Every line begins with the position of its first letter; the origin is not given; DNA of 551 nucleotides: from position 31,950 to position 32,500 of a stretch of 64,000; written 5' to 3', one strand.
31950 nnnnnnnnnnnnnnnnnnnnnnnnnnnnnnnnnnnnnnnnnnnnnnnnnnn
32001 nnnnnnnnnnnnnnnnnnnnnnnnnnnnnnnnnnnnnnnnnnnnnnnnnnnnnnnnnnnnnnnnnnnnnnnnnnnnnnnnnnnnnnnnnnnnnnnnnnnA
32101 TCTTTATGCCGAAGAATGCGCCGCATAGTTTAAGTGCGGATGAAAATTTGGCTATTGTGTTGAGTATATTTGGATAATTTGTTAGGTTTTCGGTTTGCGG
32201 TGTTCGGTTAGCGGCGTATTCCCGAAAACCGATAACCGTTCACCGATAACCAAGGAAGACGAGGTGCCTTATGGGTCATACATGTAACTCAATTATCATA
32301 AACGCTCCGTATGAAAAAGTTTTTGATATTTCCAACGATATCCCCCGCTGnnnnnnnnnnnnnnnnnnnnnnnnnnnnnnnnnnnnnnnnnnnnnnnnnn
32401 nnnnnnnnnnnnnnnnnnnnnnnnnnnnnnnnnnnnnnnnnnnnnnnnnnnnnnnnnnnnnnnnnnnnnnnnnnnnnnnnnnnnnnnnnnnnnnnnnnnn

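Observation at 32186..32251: A 66-bp imperfect palindrome built from CGGT(T) and (A)ACCG repeats between the cupin and SRPBCC genes (site B)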

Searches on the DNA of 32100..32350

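Call 68: search_rna_families(source=window, start=32100, end=32350, threshold=evalue, max_evalue=1)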
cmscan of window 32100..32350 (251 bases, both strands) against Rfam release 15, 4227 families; matches with E-value up to 1: 0.
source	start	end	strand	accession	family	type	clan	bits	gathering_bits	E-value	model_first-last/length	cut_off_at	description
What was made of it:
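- On Any curated RNA family (riboswitch, leader, sRNA): There are no hits at E <= 1 in 32100-32350 (call 68).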
